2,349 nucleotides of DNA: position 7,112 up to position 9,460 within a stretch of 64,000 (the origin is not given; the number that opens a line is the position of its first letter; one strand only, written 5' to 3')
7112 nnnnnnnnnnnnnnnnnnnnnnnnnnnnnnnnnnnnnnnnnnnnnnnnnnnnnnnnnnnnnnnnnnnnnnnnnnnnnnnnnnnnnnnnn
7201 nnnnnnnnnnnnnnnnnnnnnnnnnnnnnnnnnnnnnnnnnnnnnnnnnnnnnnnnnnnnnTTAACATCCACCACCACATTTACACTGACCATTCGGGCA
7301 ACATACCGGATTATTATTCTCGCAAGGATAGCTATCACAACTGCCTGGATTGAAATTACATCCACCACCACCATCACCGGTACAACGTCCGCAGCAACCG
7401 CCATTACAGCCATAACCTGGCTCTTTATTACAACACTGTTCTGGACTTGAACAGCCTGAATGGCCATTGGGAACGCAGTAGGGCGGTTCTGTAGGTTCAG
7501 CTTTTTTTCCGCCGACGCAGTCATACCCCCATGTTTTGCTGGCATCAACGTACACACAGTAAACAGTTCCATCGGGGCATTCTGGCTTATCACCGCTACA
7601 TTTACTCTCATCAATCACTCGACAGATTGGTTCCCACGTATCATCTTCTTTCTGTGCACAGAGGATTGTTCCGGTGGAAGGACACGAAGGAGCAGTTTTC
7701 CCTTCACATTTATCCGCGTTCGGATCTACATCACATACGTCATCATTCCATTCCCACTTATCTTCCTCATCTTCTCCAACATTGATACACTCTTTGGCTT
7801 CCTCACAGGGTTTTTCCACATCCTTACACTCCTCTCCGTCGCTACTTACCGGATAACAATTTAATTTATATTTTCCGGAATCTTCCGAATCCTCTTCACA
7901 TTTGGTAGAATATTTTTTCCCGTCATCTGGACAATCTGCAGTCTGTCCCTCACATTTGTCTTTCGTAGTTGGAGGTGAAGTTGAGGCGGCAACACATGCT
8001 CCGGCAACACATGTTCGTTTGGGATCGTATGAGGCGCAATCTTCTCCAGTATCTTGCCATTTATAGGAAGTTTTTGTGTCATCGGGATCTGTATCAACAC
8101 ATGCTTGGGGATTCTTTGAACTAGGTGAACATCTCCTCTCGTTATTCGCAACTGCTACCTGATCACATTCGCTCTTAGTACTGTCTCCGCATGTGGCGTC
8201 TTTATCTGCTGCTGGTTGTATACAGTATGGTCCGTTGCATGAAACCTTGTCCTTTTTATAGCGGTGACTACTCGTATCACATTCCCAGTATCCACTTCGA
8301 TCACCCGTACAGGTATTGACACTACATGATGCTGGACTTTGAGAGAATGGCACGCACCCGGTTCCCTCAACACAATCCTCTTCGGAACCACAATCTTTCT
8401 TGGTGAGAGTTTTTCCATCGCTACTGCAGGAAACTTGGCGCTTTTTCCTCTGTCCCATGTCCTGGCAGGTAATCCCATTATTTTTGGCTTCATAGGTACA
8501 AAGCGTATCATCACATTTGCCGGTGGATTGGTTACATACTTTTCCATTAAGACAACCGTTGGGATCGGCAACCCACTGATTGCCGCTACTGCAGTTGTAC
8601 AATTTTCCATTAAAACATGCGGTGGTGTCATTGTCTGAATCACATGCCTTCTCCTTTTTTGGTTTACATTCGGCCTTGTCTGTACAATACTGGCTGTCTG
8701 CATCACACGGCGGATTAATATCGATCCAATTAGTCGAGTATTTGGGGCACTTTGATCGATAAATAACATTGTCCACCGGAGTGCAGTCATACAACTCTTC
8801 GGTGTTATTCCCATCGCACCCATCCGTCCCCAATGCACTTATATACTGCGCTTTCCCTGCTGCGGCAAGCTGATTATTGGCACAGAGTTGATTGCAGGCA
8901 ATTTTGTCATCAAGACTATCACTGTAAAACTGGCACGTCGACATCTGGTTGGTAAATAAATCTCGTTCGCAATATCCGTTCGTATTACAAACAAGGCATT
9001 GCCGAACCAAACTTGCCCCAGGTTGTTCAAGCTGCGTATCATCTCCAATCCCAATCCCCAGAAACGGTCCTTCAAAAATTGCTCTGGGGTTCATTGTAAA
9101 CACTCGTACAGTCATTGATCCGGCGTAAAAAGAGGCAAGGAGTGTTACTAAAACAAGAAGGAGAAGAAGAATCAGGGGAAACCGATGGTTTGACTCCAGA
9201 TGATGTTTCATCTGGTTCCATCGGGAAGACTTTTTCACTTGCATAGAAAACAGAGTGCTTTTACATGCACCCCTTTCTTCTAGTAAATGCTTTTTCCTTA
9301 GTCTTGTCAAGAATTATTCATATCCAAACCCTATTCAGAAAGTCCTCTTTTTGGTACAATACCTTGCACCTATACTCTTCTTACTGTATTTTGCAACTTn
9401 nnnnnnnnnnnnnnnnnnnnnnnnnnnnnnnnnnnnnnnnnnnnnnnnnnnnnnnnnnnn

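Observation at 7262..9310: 682-aa secreted protein with extreme cysteine content and a GGC/CC-rich C-terminal tail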

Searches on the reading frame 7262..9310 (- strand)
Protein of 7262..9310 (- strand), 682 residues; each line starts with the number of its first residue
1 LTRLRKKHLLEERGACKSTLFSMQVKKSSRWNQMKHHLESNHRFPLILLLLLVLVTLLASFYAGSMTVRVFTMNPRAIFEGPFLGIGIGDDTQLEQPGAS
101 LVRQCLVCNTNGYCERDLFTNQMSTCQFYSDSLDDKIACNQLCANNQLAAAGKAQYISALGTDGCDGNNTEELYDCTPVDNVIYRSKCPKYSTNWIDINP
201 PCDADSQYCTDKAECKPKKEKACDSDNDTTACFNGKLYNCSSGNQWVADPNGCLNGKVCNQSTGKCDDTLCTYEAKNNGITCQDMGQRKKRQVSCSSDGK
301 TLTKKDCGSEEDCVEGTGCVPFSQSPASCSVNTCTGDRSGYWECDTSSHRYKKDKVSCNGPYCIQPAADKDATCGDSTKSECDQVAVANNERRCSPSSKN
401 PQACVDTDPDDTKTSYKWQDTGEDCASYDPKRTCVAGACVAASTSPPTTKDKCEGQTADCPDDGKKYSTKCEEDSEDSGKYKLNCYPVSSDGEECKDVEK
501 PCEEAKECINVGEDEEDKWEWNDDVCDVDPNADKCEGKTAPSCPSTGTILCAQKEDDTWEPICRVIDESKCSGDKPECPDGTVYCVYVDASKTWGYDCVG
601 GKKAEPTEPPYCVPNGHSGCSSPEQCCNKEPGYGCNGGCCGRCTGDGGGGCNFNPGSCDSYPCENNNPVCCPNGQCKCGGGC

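Call 7: search_protein_families(library=pfam, proteins=[window:7262-9310:-], max_evalue=0.1)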
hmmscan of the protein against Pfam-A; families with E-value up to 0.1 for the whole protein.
window:7262-9310:- (682 aa): 0 families

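Call 8: search_solved_structures(query=window:7262-9310:-, max_evalue=10)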
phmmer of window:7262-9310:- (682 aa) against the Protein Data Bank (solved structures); distinct sequences matched with E-value up to 10: 5.
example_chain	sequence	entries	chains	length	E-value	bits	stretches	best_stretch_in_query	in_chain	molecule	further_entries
6jnf_A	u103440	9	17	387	0.44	12.1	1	59-151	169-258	Mitochondrial import receptor subunit TOM40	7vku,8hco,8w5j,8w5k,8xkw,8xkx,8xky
6ucu_A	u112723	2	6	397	0.46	12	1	59-151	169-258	Mitochondrial import receptor subunit TOM40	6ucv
7e4i_D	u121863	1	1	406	0.48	12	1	59-151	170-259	Mitochondrial import receptor subunit TOM40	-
7e4h_D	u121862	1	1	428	0.51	11.9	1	59-151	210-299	Mitochondrial import receptor subunit TOM40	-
1l9x_A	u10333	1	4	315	2.4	9.7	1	37-76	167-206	gamma-glutamyl hydrolase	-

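Call 9: find_homologous_proteins(query=window:7262-9310:-, max_evalue=0.001)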
Query window:7262-9310:- (682 aa): 3 proteins with E <= 0.001 among 4270 candidates.
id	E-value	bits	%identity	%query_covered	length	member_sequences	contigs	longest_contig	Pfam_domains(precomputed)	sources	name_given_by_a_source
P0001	0.0e+0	1534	100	95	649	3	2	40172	-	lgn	-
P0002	5.3e-161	556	49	93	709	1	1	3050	-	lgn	-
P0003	9.7e-20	89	32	61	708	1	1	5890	-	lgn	-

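Call 13: find_encoding_contigs(protein=P0002, flank=10000)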
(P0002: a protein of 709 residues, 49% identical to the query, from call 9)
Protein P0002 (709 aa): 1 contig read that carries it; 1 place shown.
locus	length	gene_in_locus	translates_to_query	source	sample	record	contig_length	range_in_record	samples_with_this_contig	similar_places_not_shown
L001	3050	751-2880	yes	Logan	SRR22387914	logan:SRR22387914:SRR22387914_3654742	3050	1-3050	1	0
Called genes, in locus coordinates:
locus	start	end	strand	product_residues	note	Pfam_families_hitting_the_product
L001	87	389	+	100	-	PF04221:RelB (weak)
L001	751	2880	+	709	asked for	-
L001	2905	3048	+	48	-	?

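Call 14: find_encoding_contigs(protein=P0003, flank=10000)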
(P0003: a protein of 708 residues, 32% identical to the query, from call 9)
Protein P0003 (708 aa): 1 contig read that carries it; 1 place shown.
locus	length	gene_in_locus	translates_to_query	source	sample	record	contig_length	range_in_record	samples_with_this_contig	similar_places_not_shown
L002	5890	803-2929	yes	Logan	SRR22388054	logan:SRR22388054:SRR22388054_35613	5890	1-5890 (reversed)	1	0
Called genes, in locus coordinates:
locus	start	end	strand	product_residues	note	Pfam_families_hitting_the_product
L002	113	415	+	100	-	PF04221:RelB (weak)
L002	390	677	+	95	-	PF15738:YafQ_toxin (weak)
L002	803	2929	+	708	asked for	-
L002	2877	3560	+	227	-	-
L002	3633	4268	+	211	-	-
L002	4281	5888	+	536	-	?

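Call 15: find_encoding_contigs(protein=P0001, flank=10000)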
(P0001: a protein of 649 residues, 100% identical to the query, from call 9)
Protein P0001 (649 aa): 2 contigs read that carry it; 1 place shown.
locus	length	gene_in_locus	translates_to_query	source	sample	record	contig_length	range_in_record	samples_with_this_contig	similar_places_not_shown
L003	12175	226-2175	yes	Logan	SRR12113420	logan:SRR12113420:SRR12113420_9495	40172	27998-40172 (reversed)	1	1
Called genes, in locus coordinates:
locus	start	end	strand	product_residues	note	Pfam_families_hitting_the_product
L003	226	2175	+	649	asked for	-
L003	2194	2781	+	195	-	-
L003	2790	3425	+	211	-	-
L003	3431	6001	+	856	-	PF01447:Peptidase_M4, PF02868:Peptidase_M4_C, PF13385:Laminin_G_3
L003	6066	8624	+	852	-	PF00082:Peptidase_S8, PF13385:Laminin_G_3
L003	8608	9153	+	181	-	PF00963:Cohesin (weak)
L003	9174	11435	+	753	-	-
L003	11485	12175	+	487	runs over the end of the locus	-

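Call 22: find_related_loci(query=A1, collection=genome_contigs, flank=10000)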
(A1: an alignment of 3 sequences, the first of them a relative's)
Query A1 (649 aa) in genome_contigs; peptide patterns used: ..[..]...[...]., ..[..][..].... (x = any residue, [..] = any of these).
76 stretches matched a pattern, but none encodes a relative of the query by tblastn (E <= 1e-3).

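Call 23: find_related_loci(query=A1, collection=metagenome_contigs, flank=10000)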
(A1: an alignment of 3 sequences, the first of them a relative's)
Query A1 (649 aa) in metagenome_contigs; peptide patterns used: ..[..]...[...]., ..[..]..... (x = any residue, [..] = any of these).
223 stretches matched a pattern, but none encodes a relative of the query by tblastn (E <= 1e-3).

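Call 27: predict_structure(alignment_id=A1)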
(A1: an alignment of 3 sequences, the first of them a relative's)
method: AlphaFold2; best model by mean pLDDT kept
length: 649 residues; sequences in the alignment: 3
mean_pLDDT: 32.7   pTM: 0.18
mean pLDDT of the five models: 32.7, 32.1, 30.7, 30.7, 29.4
residues with pLDDT >= 90: 0; 70-90: 4; 50-70: 19; < 50: 626
segments of 3 or more residues with pLDDT < 50: 1-5, 29-649
pLDDT, mean of each block of 10 residues (from residue 1): 50 67 58 35 31 30 30 40 38 39 41 32 27 24 23 26 26 29 24 28 28 29 33 33 29 30 37 41 42 36 35 36 31 26 32 30 31 35 32 30 28 24 35 38 35 36 29 33 35 28 28 29 30 31 31 28 29 29 35 34 26 27 30 32 29
secondary structure, 60 per line:
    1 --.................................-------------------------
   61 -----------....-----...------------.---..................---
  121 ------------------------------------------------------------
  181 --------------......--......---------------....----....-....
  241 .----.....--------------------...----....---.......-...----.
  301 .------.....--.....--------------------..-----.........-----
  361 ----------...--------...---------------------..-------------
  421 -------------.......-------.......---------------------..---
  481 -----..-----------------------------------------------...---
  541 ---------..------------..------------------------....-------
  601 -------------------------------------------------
elements in order: H3-35 E72-75 E81-83 H100-117 E195-200 E203-208 E224-227 E232-235 E237-241 E246-250 E278-281 E285-288 E308-312 E315-319 H347-355 E371-373 E382-384 E434-440 E448-454 H590-593

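Call 30: search_protein_representatives(alignment_id=A1)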
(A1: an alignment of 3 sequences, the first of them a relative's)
Query: 3 sequences, 701 profile positions. Proteins with E-value up to 0.001 (for the whole library): 5; up to 1e-10: 5; up to 1e-30: 3. The best 5 are listed.
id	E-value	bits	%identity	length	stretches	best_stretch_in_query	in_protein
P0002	0.0e+00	1294.8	-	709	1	1-701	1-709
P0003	0.0e+00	1055.9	-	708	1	1-701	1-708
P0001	0.0e+00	1028.3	-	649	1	1-694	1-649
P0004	1.7e-27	112.8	-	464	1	1-175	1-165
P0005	7.6e-16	74.4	-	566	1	10-127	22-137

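Call 35: find_encoding_contigs(protein=P0004, flank=10000)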
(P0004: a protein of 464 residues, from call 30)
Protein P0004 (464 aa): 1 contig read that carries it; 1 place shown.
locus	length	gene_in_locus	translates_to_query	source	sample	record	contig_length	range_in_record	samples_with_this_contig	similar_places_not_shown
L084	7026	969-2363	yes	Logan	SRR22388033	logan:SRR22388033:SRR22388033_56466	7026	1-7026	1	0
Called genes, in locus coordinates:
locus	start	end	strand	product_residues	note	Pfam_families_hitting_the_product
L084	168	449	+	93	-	PF04014:MazE_antitoxin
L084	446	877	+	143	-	PF13470:PIN_3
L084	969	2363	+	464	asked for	-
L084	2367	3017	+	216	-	-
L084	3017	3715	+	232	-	-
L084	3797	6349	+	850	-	PF01447:Peptidase_M4, PF02868:Peptidase_M4_C, PF13385:Laminin_G_3, PF02210:Laminin_G_2 (weak)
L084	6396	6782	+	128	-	-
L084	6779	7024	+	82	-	?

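Call 36: find_encoding_contigs(protein=P0005, flank=10000)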
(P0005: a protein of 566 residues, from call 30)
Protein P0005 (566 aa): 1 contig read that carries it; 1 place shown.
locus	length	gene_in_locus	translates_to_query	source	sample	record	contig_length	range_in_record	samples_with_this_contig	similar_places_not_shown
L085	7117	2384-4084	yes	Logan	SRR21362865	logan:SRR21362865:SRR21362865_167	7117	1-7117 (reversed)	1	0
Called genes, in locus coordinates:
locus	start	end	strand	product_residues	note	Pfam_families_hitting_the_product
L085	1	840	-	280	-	?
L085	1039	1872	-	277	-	PF02618:YceG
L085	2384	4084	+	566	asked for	-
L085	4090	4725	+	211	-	-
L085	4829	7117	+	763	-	?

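Call 38: search_solved_structures(query=A2, max_evalue=10)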
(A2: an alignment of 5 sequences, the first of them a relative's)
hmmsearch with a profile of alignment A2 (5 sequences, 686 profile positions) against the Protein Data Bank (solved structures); distinct sequences matched with E-value up to 10: 0.

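Call 50: search_protein_families(library=pfam, max_evalue=10, proteins=[P0004, P0005])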
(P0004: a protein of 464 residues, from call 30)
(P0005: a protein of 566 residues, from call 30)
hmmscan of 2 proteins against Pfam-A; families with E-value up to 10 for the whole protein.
P0004 (464 aa): 0 families

P0005 (566 aa): 0 families

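Call 60: list_cluster_members(proteins=[P0001, P0006, window:7262-9244:-])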
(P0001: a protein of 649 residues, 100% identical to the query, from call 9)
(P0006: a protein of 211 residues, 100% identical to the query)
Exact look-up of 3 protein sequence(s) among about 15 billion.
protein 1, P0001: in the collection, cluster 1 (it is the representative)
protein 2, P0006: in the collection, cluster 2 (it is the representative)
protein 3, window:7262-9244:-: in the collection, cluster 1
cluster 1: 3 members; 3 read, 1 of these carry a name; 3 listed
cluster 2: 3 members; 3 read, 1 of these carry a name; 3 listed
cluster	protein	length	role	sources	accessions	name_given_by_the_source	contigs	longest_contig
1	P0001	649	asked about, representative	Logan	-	-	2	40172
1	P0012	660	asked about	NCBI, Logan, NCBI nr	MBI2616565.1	hypothetical protein HYW55_00330 [Candidatus Gottesmanbacteria bacterium] | hypothetical protein [Candidatus Gottesmanbacteria bacterium]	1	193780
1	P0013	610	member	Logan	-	-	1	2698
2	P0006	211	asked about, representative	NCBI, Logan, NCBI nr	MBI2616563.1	hypothetical protein HYW55_00320 [Candidatus Gottesmanbacteria bacterium] | hypothetical protein [Candidatus Gottesmanbacteria bacterium]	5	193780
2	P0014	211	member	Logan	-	-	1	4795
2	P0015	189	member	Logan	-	-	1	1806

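Call 63: search_protein_families(library=pfam, max_evalue=0.01, proteins=[L003:9174-11435:+, L003:11485-12174:+, L085:4829-7117:+])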
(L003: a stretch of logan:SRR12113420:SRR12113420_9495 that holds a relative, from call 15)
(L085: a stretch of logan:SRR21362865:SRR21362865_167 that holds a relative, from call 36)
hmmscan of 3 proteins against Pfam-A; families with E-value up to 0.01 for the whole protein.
L003:9174-11435:+ (753 aa): 0 families

L003:11485-12174:+ (230 aa): 0 families

L085:4829-7117:+ (763 aa): 1 family
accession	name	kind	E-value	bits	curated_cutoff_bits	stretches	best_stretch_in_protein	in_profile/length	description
PF00082.27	Peptidase_S8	-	2.3e-52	178.5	21.8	1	157-462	3-276/288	Subtilase family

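Call 65: search_protein_families(library=pfam, max_evalue=0.01, proteins=[L002:4281-5888:+])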
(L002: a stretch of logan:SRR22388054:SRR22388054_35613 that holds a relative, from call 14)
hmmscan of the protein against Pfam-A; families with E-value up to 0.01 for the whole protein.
L002:4281-5888:+ (536 aa): 1 family
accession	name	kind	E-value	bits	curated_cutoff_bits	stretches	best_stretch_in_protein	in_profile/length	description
PF00082.27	Peptidase_S8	-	7.1e-54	183.5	21.8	1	158-438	2-275/288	Subtilase family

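Call 86: search_protein_families(library=ncbifam, max_evalue=1, proteins=[P0012, P0002, P0003, P0004, P0005])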
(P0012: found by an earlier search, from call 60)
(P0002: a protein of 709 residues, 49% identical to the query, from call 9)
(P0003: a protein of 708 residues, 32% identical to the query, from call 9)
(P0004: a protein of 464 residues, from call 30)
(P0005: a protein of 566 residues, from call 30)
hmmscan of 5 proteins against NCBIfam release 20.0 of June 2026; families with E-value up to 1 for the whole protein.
P0012 (660 aa): 1 family
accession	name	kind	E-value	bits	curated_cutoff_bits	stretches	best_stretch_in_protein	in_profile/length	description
NF000856.0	PRK00075.2-5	equivalog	0.24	10.4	343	1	275-351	86-162/334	cobalt-precorrin-5B (C(1))-methyltransferase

P0002 (709 aa): 0 families

P0003 (708 aa): 0 families

P0004 (464 aa): 0 families

P0005 (566 aa): 1 family
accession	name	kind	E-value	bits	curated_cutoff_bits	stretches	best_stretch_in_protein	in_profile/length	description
NF045994.1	MAG4530_fam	subfamily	0.33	9.7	50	1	5-42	4-41/441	MAG4530 family protein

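Call 90: search_protein_families(library=phrogs, max_evalue=0.01, proteins=[P0012, P0002, P0003, P0004, P0005])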
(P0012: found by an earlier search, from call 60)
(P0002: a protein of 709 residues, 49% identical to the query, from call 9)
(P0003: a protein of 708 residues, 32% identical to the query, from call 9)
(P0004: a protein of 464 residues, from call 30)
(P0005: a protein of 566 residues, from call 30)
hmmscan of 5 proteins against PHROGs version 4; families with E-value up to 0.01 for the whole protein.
P0012 (660 aa): 0 families

P0002 (709 aa): 0 families

P0003 (708 aa): 0 families

P0004 (464 aa): 0 families

P0005 (566 aa): 0 families
